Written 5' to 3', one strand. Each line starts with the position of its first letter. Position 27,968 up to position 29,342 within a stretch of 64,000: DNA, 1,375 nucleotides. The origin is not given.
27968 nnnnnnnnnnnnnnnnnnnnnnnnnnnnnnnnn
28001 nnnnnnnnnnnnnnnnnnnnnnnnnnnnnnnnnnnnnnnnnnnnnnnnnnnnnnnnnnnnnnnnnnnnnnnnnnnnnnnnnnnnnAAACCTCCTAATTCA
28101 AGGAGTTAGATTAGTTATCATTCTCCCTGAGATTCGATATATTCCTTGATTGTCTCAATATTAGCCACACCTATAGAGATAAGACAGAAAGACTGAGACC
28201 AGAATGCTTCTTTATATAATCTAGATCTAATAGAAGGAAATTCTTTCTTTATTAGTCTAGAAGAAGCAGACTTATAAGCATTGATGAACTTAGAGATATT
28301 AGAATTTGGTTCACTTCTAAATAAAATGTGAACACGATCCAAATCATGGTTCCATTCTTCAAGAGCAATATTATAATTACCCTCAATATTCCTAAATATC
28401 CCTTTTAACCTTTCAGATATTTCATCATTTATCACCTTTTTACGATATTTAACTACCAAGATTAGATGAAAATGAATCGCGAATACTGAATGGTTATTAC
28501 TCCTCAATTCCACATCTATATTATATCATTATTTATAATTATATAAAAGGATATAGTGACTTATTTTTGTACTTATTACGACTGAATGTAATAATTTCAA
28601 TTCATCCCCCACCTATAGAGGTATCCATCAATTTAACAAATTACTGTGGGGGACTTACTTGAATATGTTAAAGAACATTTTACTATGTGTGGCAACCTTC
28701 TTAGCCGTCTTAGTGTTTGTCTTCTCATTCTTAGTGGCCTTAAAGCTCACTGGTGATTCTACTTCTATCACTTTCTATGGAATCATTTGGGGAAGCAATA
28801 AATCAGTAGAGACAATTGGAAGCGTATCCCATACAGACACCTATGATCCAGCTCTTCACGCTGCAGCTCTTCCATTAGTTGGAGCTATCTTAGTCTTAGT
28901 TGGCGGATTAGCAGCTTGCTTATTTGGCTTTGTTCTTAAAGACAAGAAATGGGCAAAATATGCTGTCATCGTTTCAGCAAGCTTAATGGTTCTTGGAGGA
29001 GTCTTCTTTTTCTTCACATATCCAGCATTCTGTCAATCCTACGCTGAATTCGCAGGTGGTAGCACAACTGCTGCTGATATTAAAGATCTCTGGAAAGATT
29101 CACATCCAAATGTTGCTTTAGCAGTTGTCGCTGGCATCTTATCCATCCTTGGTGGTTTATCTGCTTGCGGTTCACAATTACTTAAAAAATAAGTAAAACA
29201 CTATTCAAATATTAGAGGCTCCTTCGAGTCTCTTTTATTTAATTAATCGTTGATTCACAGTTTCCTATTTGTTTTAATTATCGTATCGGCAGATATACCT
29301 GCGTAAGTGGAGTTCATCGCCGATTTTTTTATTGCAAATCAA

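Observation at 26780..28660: Intact IS200/IS605 element with full-length TnpB (RNA-guided nuclease family) and recognisable subterminal hairpins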

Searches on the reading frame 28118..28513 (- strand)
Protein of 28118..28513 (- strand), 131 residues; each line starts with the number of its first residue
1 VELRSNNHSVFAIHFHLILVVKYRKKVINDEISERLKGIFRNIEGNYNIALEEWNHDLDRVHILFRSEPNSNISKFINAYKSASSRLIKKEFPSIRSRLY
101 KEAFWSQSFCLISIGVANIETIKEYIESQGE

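Call 3: search_protein_families(library=pfam, proteins=[window:28118-28513:-], max_evalue=0.01)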
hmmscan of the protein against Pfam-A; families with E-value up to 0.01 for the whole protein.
window:28118-28513:- (131 aa): 2 families
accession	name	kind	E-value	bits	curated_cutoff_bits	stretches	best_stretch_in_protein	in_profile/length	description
PF01797.21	Y1_Tnp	-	1.3e-38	132.3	23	1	9-129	1-121/121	Transposase IS200 like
PF21718.4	KH_DTX3L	-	9.7e-05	22.6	27.4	1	36-97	15-81/128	DTX3L, KH-like domain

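Call 4: search_protein_families(library=ncbifam, proteins=[window:28118-28513:-], max_evalue=0.01)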
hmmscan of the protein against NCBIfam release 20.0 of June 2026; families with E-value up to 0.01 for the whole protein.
window:28118-28513:- (131 aa): 2 families
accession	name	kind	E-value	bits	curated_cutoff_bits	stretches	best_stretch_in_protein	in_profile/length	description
NF033573.1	transpos_IS200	equivalog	9.2e-37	126.1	55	1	4-127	2-125/126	IS200/IS605 family transposase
NF047646.1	REP_Tyr_transpos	equivalog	1.6e-05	24.8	80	1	15-110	12-110/146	REP-associated tyrosine transposase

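Call 17: search_solved_structures(query=window:28118-28513:-, show_alignments=3, max_evalue=0.001)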
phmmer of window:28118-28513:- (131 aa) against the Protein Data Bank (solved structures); distinct sequences matched with E-value up to 0.001: 8.
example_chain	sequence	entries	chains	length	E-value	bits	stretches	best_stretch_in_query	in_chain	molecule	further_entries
2a6m_A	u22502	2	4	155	4.2e-19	72.5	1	4-129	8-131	ISHp608 transposase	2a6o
2vhg_A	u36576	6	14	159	4.6e-19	72.4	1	4-129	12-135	TRANSPOSASE ORFA | Putative transposase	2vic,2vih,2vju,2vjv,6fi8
2xm3_A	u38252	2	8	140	4.5e-18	69.2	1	2-130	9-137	TRANSPOSASE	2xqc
2xma_A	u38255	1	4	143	4.8e-18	69.1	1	2-130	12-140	TRANSPOSASE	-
2xo6_A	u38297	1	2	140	1.6e-17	67.4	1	2-130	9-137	TRANSPOSASE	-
2fyx_A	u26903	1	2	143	4e-16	62.9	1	7-129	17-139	transposase, putative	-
2ec2_A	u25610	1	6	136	3.4e-15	59.9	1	1-129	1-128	136aa long hypothetical transposase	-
2f4f_A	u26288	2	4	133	7.2e-14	55.6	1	1-129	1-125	Transposase, putative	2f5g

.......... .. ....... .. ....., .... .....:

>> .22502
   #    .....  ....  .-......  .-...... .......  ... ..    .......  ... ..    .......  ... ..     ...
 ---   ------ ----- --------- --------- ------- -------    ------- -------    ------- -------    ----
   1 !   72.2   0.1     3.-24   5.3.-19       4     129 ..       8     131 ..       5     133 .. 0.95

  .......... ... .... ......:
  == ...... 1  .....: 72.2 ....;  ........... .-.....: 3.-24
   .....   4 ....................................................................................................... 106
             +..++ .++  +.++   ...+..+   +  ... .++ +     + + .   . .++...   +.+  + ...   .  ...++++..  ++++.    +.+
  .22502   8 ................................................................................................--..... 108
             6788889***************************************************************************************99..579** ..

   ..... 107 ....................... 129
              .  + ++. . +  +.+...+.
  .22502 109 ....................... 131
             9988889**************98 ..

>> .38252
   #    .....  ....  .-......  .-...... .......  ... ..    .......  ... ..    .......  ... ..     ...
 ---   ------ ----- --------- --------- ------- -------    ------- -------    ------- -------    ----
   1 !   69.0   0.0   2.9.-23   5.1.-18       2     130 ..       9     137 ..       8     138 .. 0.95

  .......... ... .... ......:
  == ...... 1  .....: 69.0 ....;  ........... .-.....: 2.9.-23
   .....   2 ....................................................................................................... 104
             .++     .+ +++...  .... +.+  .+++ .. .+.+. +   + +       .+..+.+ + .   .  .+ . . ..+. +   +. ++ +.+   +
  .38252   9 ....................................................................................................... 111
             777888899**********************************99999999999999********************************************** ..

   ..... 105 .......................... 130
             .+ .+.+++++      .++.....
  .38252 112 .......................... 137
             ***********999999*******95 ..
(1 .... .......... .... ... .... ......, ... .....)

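Call 47: list_cluster_members(proteins=[P0001, window:28118-28513:-])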
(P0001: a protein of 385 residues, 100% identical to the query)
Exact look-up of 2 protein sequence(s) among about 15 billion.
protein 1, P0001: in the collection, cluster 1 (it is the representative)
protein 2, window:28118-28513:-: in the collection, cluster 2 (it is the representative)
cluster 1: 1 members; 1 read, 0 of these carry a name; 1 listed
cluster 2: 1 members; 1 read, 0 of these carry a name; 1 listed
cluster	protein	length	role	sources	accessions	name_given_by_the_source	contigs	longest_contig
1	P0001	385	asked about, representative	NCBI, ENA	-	-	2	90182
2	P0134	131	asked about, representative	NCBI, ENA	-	-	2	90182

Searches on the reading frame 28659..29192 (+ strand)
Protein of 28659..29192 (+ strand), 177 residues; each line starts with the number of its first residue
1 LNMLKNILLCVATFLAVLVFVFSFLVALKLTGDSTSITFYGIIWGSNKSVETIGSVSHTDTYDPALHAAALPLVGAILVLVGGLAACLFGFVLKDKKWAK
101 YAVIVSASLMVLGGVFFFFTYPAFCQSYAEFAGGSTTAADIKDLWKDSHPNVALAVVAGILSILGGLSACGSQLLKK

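Call 3: search_protein_families(library=pfam, proteins=[window:28659-29192:+], max_evalue=0.01)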
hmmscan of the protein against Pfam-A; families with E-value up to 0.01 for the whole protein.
window:28659-29192:+ (177 aa): 1 family
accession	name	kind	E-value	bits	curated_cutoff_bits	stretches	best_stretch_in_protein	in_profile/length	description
PF23636.1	DUF7144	-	0.00093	19.8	27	1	69-123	40-94/115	Domain of unknown function (DUF7144)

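Call 4: search_protein_families(library=ncbifam, proteins=[window:28659-29192:+], max_evalue=0.01)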
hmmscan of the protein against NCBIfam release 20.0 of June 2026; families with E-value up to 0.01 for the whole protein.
window:28659-29192:+ (177 aa): 0 families
